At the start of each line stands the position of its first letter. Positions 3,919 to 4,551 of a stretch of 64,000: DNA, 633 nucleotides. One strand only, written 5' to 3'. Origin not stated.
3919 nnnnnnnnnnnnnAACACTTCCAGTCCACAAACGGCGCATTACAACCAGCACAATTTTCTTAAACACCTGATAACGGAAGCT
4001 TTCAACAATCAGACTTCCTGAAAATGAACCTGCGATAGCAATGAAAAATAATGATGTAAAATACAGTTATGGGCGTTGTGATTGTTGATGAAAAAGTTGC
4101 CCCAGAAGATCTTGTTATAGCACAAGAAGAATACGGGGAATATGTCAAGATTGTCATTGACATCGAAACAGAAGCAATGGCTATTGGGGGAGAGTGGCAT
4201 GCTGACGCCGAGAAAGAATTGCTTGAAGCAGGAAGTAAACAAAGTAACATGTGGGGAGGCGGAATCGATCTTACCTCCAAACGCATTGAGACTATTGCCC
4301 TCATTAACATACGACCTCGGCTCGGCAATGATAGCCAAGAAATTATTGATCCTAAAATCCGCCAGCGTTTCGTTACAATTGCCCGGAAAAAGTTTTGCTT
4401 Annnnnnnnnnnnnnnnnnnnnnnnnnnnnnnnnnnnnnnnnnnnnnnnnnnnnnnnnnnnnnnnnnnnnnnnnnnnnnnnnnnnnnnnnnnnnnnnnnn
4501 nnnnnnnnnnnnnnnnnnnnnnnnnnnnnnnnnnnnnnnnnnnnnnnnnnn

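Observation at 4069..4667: ATGA-coupled acidic/basic small-ORF pair in AT-rich DNA beside tRNA-Gln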

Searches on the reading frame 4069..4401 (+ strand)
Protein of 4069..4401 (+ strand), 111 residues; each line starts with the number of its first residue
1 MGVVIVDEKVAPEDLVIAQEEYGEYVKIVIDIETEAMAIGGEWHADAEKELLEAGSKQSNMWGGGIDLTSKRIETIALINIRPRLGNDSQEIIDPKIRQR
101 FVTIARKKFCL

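Call 5: search_protein_families(library=pfam, proteins=[window:4069-4401:+], max_evalue=1)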
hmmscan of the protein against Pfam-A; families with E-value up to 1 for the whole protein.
window:4069-4401:+ (111 aa): 2 families
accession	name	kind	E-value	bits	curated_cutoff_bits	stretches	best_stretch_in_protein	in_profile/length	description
PF18924.5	DUF5674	-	1.8e-23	83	27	1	5-106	2-107/109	Protein of unknown function (DUF5674)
PF18784.6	CRM1_repeat_2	-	0.18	12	30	1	3-30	14-41/68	CRM1 / Exportin repeat 2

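Call 7: search_protein_families(library=ncbifam, proteins=[window:4069-4401:+], max_evalue=1)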
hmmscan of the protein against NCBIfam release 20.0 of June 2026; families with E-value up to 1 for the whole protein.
window:4069-4401:+ (111 aa): 2 families
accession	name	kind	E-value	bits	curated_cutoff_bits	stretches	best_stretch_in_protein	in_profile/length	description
NF011272.0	PRK14679.1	equivalog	0.002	18.3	168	1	61-106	44-90/129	hypothetical protein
NF011271.0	PRK14678.1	equivalog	0.0047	16.9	172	1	63-106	36-79/120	hypothetical protein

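Call 8: search_protein_families(library=padloc, proteins=[window:4069-4401:+], max_evalue=1)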
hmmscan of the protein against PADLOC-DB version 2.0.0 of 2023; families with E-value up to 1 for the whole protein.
window:4069-4401:+ (111 aa): 0 families

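Call 9: search_protein_families(library=phrogs, proteins=[window:4069-4401:+], max_evalue=1)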
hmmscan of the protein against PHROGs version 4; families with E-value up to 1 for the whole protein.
window:4069-4401:+ (111 aa): 0 families

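Call 10: search_solved_structures(query=window:4069-4401:+, max_evalue=10)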
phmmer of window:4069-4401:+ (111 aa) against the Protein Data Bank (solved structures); distinct sequences matched with E-value up to 10: 0.

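Call 13: find_homologous_proteins(query=window:4069-4401:+)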
Query window:4069-4401:+ (111 aa): 27 proteins with E <= 0.001 among 33 candidates.
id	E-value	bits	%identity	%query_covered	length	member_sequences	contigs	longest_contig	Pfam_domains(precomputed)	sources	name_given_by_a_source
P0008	2.6e-65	235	100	100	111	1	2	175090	PF18924.5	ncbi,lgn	-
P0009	8.1e-43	163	67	100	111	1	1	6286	PF18924.5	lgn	-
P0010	1.5e-42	162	69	100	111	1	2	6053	PF18924.5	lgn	-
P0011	2.5e-42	161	64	98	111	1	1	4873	PF18924.5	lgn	-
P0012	4.1e-42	161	68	98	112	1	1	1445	PF18924.5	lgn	-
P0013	1.6e-41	159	66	91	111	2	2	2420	PF18924.5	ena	-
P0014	1.3e-40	156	67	100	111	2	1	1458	PF18924.5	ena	-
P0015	1.3e-40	156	60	100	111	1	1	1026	PF18924.5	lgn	-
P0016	4.7e-40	154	68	98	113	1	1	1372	PF18924.5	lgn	-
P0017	6.4e-39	150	61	98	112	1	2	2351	PF18924.5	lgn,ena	-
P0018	6.9e-38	147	62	98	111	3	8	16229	PF18924.5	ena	-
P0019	9.3e-38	146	59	100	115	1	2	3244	PF18924.5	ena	-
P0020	2.0e-37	145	58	100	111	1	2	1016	PF18924.5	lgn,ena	-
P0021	2.1e-37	145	58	100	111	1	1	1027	PF18924.5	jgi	-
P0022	2.5e-37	145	62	100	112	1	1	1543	PF18924.5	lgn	-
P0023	5.1e-37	144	58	100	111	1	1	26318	PF18924.5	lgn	-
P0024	5.1e-37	144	59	100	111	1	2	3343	PF18924.5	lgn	-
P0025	7.3e-36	140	58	100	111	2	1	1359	PF18924.5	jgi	-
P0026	1.2e-35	140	57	100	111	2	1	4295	PF18924.5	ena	-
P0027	1.4e-35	140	55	100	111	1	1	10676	PF18924.5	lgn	-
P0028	1.6e-35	139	61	98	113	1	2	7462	PF18924.5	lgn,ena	-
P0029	5.9e-33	131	57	100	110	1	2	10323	PF18924.5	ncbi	-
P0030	1.6e-32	130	57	98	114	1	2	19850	PF18924.5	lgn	-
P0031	1.6e-32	130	59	100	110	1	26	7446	PF18924.5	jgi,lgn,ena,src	-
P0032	3.5e-32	129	57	100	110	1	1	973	PF18924.5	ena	-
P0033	3.9e-29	119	53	100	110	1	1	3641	PF18924.5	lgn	-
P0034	4.7e-23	99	69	64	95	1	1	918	PF18924.5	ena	-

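Call 17: find_encoding_contigs(protein=P0023, flank=4000, max_places=2)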
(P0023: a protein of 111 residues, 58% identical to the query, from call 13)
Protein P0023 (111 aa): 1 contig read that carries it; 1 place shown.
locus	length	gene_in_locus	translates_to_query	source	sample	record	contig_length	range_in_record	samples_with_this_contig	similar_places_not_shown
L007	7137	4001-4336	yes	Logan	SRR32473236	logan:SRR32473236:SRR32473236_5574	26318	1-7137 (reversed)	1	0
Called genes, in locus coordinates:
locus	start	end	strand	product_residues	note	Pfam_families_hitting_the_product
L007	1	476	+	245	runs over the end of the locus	PF01351:RNase_HII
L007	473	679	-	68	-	-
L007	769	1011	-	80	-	-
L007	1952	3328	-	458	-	PF13692:Glyco_trans_1_4 (faint), PF00534:Glycos_transf_1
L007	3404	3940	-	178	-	-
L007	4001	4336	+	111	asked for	PF18924:DUF5674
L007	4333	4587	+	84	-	-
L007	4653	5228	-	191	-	PF01928:CYTH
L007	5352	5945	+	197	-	-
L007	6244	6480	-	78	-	-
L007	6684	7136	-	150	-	?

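Call 18: find_encoding_contigs(protein=P0030, flank=4000, max_places=2)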
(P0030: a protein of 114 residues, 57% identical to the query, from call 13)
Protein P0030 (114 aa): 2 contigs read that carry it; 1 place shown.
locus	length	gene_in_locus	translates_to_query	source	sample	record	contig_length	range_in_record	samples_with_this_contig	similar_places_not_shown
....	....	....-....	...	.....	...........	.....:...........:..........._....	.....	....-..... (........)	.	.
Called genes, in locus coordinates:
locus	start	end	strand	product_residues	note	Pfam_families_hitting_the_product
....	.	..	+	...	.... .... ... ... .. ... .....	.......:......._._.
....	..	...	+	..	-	-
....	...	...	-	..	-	-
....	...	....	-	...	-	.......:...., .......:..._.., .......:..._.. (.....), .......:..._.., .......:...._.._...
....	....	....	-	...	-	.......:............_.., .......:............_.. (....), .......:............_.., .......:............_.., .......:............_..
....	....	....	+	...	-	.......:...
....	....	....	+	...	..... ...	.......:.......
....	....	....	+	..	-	-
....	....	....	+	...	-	-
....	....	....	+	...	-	-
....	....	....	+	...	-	-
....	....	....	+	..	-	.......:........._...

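Call 19: find_encoding_contigs(protein=P0018, flank=4000, max_places=3)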
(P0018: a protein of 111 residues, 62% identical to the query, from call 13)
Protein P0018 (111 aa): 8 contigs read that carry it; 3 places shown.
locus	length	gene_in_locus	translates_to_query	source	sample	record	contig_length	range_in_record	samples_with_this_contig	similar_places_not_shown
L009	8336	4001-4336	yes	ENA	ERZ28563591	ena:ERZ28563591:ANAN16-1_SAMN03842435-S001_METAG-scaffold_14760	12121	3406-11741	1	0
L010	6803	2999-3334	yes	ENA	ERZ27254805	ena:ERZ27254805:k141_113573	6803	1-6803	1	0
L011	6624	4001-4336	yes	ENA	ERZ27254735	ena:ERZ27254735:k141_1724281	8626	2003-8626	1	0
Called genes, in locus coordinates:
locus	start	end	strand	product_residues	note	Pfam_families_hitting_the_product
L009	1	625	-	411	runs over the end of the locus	PF22042:EF-G_D2 (weak), PF03144:GTP_EFTU_D2, PF00679:EFG_C, PF21018:BipA_C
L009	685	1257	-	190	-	-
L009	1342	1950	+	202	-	-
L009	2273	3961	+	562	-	PF13428:TPR_14 (faint), PF13431:TPR_17 (faint), PF07719:TPR_2 (faint), PF13181:TPR_8 (faint), PF13424:TPR_12 (faint), PF13432:TPR_16 (faint), PF14559:TPR_19 (faint), PF00515:TPR_1 (weak)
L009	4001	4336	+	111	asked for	PF18924:DUF5674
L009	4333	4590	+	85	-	-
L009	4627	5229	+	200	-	PF00730:HhH-GPD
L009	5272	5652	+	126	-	-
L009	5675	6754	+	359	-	PF03462:PCRF, PF00472:RF-1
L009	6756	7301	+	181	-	PF02698:DUF218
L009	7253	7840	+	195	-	PF01728:FtsJ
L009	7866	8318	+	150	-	-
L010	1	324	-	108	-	?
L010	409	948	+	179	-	PF04542:Sigma70_r2, PF08281:Sigma70_r4_2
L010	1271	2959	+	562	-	PF13428:TPR_14 (faint), PF13431:TPR_17 (faint), PF07719:TPR_2 (faint), PF13181:TPR_8 (faint), PF13424:TPR_12 (faint), PF13432:TPR_16 (faint), PF14559:TPR_19 (faint), PF00515:TPR_1 (weak)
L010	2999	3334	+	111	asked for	PF18924:DUF5674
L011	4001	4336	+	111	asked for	PF18924:DUF5674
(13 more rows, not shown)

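Call 20: find_encoding_contigs(protein=P0031, flank=4000, max_places=4)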
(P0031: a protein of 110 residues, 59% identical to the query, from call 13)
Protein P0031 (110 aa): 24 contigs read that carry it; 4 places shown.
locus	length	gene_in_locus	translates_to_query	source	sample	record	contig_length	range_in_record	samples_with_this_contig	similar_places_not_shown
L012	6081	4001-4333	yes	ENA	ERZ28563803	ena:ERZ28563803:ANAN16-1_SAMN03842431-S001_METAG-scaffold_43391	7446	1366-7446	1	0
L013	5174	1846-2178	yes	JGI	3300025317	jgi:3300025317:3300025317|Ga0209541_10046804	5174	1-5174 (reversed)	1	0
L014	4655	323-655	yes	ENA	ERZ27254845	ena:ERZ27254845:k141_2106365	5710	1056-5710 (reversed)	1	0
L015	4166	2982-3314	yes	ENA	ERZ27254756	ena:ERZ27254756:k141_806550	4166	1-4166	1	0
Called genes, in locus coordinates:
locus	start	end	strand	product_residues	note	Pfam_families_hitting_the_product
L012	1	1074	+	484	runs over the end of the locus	PF01336:tRNA_anti-codon, PF00152:tRNA-synt_2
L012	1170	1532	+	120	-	-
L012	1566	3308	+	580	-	PF06418:CTP_synth_N, PF00117:GATase, PF07722:Peptidase_C26 (faint)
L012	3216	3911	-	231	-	-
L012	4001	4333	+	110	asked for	PF18924:DUF5674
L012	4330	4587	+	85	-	-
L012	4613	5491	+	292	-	PF01177:Asp_Glu_race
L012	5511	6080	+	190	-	?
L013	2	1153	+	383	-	?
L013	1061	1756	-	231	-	-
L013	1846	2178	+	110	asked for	PF18924:DUF5674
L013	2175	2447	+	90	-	-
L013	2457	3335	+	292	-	PF01177:Asp_Glu_race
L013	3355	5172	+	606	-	?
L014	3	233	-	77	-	?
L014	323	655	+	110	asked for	PF18924:DUF5674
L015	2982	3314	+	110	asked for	PF18924:DUF5674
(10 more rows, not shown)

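Call 30: search_solved_structures(query=A3, max_evalue=10, show_alignments=2)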
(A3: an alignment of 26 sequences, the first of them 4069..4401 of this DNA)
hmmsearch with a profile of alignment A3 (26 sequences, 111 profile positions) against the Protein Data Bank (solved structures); distinct sequences matched with E-value up to 10: 0.

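Call 32: find_related_loci(query=A3, collection=genome_contigs, flank=4000)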
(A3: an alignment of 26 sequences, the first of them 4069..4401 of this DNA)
Query A3 (111 aa) in genome_contigs; peptide patterns used: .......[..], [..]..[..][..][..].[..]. (x = any residue, [..] = any of these).
158 stretches matched a pattern; 18 encode a relative of the query (tblastn E <= 1e-3); 18 distinct loci.
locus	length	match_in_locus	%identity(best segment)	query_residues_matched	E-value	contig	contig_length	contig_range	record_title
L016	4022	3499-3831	58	1-111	2e-43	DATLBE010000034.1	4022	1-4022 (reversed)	MAG TPA_asm: Nevskiaceae bacterium isolate SMAG_U14290 k141_543882, whole genome shotgun sequence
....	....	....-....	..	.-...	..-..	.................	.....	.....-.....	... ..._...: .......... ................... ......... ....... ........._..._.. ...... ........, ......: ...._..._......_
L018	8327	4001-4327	61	1-109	8e-43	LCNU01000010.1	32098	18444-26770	MAG: Candidatus Amesbacteria bacterium GW2011_GWC1_47_15 UX86_C0010, whole genome shotgun sequence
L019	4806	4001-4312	60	8-111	3e-41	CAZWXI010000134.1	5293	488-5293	MAG TPA_asm: uncultured Hyphomicrobiales bacterium isolate SRP093185_co1_13 genome assembly, contig: NODE_11821_length_5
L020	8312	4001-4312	60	8-111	2e-41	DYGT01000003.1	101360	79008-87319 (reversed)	MAG TPA_asm: Candidatus Microgenomatus sp. isolate BE2012_6_40_25 Afr_mines_BE2012_107_length_101360_cov_10_224086, whol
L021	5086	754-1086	57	1-111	5e-40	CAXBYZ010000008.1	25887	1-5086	MAG TPA_asm: uncultured bacterium isolate SRR3724644_binner12_Refined_54 genome assembly, contig: ERZ4200978.634, whole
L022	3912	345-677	52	1-111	8e-38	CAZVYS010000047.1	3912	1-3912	MAG TPA_asm: uncultured Pseudomonadales bacterium isolate SRP077602_co2_364 genome assembly, contig: NODE_34745_length_3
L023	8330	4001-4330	54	1-111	1e-37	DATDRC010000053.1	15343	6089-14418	MAG TPA_asm: Patescibacteria group bacterium isolate SMAG_U7967 k141_898045, whole genome shotgun sequence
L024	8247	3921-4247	55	3-111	2e-36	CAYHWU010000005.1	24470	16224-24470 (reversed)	MAG TPA_asm: uncultured Gammaproteobacteria bacterium isolate ERP119705_co16_325 genome assembly, contig: NODE_1611_leng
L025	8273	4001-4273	55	19-109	8e-35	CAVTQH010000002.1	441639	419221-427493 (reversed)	MAG: Candidatus Amesbacteria bacterium isolate MFD00709.bin.1.50 genome assembly, contig: contig_32519, whole genome sho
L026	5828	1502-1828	53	3-111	9e-35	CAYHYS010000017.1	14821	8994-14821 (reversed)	MAG TPA_asm: uncultured Candidatus Saccharibacteria bacterium isolate ERP119705_co15_647 genome assembly, contig: NODE_4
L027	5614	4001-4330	53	1-111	4e-35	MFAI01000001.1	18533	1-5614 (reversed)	MAG: Candidatus Collierbacteria bacterium RIFCSPLOWO2_01_FULL_50_23 rifcsplowo2_01_scaffold_10081, whole genome shotgun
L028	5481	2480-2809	51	1-111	5e-34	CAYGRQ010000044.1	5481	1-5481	MAG TPA_asm: uncultured Pseudomonadales bacterium isolate ERP118353_co1_126 genome assembly, contig: NODE_7154_length_54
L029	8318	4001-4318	49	1-107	8e-33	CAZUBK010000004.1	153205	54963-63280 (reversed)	MAG TPA_asm: uncultured Pseudomonadales bacterium isolate binchicken_co227_1206 genome assembly, contig: NODE_202_length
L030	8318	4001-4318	49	3-109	3e-31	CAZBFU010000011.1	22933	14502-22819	MAG TPA_asm: uncultured Pseudomonadales bacterium isolate SRP342105_co1_165 genome assembly, contig: NODE_2964_length_22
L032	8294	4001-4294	48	17-111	5e-24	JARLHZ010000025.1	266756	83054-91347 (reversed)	MAG: Candidatus Doudnabacteria bacterium isolate MAG_CO250 MetaCoAG_Bin_250_Oxic_k141_1086135, whole genome shotgun sequ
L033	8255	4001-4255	46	25-109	8e-21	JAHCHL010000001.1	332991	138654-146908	MAG: Fimbriimonadales bacterium isolate TGS_ARM1 ARM1_1, whole genome shotgun sequence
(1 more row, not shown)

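Call 40: predict_structure(alignment_id=A3)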
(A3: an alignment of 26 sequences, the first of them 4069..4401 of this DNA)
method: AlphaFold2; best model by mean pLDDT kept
length: 111 residues; sequences in the alignment: 26
mean_pLDDT: 94.5   pTM: 0.88
mean pLDDT of the five models: 94.5, 93.5, 92.8, 87.3, 83.1
residues with pLDDT >= 90: 97; 70-90: 13; 50-70: 1; < 50: 0
segments of 3 or more residues with pLDDT < 50: none
pLDDT, mean of each block of 10 residues (from residue 1): 89 89 90 97 93 97 97 97 96 98 98 91
secondary structure, 60 per line:
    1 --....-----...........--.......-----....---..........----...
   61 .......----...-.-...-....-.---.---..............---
elements in order: E3-6 H12-22 E25-31 E37-40 H44-53 E61-67 E72-74 H95-108

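Call 48: search_protein_families(library=pfam, alignment_id=A3, max_evalue=10)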
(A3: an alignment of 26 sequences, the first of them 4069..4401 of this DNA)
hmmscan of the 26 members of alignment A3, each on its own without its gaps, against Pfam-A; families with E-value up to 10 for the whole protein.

A. member 1, window:4069-4401:+ (111 aa): 2 families
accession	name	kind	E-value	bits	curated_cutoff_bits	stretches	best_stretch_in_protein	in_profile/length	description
PF18924.5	DUF5674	-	1.8e-23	83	27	1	5-106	2-107/109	Protein of unknown function (DUF5674)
PF18784.6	CRM1_repeat_2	-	0.18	12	30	1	3-30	14-41/68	CRM1 / Exportin repeat 2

B. families by the number of members that match (of 26 scanned): 8 families
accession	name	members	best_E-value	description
PF18924.5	DUF5674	26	1.8e-28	Protein of unknown function (DUF5674)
PF18784.6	CRM1_repeat_2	2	0.0021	CRM1 / Exportin repeat 2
PF16842.11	RRM_occluded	2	0.0067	Occluded RNA-recognition motif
PF18429.6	DUF5609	1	0.038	Domain of unknown function (DUF5609)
PF15825.10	FAM25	1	0.044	FAM25 family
PF11979.13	SARA_C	1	0.075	Smad anchor for receptor activation-like, C-terminal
PF00076.28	RRM_1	1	0.09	RNA recognition motif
PF09186.17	DUF1949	1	0.16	Domain of unknown function (DUF1949)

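Call 53: search_protein_representatives(alignment_id=A3)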
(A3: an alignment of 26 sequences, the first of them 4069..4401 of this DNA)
Query: 26 sequences, 111 profile positions. Proteins with E-value up to 0.001 (for the whole library): 1135; up to 1e-10: 410; up to 1e-30: 2. The best 150 are listed.
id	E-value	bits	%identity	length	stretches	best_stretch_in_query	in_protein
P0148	1.3e-46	173.2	-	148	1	1-110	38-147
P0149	6.3e-34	132.4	-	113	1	5-110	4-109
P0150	1.5e-30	121.5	-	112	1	3-107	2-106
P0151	2.3e-30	120.9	-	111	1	3-108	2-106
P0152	5.1e-30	119.8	-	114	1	1-108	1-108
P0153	6.9e-30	119.4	-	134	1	1-100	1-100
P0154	2.3e-29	117.7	-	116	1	1-109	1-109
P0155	1.7e-28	114.9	-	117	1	1-109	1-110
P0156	2.2e-28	114.6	-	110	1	4-109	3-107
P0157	4.9e-28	113.4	-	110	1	4-107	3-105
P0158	5.9e-28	113.2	-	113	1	6-110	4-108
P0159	6.8e-28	113.0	-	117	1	1-109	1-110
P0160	7.7e-28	112.8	-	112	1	1-109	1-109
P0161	4.6e-27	110.3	-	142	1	12-110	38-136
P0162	9.6e-27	109.3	-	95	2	49-111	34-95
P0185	1.3e-22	95.9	-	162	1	2-107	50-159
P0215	2.5e-20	88.6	-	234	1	10-110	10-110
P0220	5.2e-20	87.6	-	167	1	5-106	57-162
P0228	9.7e-20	86.7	-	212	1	15-109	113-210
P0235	2.1e-19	85.6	-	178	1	9-107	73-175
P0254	9.7e-19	83.5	-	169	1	6-107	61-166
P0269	7.0e-18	80.7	-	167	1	1-107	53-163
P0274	1.1e-17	80.1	-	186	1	29-110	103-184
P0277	1.2e-17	80.0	-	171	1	3-104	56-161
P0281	1.7e-17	79.5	-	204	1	8-110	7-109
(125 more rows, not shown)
